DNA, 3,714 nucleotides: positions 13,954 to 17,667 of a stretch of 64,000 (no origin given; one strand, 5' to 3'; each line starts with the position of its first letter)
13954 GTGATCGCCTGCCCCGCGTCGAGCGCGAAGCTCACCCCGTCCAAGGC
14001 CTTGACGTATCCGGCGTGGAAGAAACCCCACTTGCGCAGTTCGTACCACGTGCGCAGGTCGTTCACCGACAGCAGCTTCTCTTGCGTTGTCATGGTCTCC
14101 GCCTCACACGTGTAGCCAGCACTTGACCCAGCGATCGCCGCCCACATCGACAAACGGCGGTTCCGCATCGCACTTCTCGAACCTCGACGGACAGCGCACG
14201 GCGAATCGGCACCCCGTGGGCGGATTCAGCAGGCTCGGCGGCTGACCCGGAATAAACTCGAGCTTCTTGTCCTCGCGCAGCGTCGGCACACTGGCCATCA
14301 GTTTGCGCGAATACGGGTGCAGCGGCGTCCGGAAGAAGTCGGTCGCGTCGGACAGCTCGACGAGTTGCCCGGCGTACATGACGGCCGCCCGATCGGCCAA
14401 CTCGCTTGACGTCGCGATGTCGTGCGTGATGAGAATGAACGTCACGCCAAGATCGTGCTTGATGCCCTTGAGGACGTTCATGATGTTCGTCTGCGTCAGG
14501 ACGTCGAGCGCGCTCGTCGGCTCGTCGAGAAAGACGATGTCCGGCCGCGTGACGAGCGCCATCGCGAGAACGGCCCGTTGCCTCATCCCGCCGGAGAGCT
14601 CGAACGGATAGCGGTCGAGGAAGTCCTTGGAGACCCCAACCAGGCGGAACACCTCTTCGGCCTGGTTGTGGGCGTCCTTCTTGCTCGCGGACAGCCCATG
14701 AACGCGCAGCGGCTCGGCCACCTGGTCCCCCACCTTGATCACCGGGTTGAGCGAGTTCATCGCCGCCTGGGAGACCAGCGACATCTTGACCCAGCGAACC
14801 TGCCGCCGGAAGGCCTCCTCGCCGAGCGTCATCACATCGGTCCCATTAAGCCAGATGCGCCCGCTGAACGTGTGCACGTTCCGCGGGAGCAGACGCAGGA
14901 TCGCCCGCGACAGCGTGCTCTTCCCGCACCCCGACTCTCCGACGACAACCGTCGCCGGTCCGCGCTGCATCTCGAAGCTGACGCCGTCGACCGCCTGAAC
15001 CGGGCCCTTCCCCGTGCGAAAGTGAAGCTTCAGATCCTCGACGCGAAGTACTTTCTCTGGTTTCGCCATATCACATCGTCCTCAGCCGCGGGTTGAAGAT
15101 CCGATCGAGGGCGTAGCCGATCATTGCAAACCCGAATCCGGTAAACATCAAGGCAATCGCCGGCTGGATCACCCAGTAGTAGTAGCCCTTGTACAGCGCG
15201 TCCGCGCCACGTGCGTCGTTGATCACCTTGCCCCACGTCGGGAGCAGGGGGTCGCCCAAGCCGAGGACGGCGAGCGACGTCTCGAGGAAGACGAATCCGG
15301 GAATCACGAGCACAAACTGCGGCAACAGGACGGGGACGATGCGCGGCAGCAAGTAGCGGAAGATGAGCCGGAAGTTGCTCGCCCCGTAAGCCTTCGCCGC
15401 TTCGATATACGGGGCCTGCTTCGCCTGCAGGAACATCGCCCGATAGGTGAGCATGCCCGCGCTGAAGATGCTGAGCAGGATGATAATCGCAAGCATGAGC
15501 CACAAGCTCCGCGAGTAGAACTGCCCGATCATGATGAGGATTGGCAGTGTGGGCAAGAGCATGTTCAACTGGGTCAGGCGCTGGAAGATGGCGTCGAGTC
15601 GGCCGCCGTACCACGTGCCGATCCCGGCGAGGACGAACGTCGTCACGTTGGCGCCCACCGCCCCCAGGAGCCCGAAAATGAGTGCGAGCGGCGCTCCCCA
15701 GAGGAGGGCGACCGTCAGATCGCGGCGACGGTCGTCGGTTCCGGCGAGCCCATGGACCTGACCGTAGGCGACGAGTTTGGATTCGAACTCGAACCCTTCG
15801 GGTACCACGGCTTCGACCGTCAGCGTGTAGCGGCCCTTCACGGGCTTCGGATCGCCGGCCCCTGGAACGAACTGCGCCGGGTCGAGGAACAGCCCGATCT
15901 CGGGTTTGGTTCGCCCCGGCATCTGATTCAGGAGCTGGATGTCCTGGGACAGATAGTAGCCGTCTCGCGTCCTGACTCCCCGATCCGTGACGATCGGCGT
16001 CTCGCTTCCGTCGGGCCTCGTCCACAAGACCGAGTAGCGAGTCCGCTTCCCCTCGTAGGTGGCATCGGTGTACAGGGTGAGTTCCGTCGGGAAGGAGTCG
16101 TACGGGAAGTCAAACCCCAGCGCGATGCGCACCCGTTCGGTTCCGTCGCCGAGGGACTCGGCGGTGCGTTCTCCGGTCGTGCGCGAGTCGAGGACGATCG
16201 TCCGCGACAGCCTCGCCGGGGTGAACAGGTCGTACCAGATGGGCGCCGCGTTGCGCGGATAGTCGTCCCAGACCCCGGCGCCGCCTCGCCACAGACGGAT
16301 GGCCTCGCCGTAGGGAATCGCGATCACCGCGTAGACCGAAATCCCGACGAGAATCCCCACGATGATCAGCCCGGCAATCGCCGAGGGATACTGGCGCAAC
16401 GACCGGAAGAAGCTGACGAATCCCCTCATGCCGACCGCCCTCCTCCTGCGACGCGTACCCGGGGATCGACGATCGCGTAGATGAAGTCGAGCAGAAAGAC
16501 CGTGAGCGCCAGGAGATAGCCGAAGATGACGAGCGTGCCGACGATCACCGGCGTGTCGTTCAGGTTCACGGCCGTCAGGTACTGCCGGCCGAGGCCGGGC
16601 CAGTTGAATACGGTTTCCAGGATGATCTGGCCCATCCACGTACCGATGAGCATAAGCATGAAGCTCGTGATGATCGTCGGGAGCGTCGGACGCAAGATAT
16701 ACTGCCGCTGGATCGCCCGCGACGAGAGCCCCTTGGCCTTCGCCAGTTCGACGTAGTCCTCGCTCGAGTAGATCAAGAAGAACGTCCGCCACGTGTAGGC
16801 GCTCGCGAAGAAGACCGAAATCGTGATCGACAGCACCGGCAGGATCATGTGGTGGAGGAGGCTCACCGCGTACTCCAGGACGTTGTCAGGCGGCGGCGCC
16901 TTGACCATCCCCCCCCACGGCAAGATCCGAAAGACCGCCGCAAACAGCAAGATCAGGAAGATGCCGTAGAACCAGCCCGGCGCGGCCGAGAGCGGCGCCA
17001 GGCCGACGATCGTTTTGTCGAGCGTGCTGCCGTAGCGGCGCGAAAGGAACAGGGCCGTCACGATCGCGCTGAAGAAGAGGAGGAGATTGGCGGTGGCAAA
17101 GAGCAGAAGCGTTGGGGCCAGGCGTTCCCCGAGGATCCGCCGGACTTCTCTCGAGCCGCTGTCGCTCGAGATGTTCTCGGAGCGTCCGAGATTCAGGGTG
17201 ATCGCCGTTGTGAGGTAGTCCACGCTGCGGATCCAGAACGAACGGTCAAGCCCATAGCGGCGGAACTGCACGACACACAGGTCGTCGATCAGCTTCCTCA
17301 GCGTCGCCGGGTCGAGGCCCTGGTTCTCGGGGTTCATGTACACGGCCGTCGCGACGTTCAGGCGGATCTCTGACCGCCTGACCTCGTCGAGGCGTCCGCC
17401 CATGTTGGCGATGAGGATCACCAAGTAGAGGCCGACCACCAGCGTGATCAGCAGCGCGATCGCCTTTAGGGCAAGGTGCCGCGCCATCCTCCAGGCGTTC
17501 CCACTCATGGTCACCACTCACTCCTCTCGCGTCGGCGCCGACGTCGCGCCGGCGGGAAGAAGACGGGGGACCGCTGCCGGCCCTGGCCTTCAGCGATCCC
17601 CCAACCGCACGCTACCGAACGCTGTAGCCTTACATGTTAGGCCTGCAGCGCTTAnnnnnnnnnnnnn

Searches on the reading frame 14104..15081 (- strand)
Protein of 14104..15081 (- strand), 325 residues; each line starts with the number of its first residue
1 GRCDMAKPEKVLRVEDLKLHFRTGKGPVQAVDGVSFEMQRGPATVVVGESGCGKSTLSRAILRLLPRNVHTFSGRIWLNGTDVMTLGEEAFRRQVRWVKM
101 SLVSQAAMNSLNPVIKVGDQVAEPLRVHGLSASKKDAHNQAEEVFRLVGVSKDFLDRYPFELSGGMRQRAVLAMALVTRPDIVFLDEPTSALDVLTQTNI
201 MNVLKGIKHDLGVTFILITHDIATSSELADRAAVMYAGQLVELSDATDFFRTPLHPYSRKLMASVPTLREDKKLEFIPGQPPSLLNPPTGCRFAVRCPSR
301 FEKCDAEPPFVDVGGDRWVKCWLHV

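Call 81: search_protein_families(library=pfam, proteins=[window:14104-15081:-], max_evalue=1e-8)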
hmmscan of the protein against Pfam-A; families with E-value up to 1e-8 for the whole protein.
window:14104-15081:- (325 aa): 3 families
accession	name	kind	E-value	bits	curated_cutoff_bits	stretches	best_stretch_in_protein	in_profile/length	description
PF00005.33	ABC_tran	-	5.8e-27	95.4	25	1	32-190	2-137/137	ABC transporter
PF08352.17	oligo_HPY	-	1.8e-19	70.3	27.1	1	241-304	1-65/65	Oligopeptide/dipeptide transporter, C-terminal region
PF13304.12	AAA_21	-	4.5e-11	43.8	27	0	157-222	233-300/304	AAA domain, putative AbiEii toxin, Type IV TA system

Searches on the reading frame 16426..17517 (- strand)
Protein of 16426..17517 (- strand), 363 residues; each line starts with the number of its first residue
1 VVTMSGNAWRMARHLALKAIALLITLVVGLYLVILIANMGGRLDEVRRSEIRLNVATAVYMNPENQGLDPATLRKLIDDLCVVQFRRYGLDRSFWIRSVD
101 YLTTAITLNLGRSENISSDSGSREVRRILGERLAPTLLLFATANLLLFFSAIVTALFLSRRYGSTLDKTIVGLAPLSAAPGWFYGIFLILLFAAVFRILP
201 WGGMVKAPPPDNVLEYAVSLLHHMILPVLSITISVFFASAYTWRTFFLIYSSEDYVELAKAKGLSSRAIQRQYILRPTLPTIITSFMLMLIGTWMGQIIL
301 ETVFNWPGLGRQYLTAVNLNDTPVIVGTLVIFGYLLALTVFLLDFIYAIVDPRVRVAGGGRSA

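Call 38: search_protein_families(library=pfam, proteins=[window:16426-17517:-], max_evalue=0.00001)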
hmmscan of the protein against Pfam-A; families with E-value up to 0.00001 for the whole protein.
window:16426-17517:- (363 aa): 1 family
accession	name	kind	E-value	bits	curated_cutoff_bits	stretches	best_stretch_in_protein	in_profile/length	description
PF00528.27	BPD_transp_1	-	9.9e-25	87.8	26.4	1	152-355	2-183/184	Binding-protein-dependent transport system inner membrane component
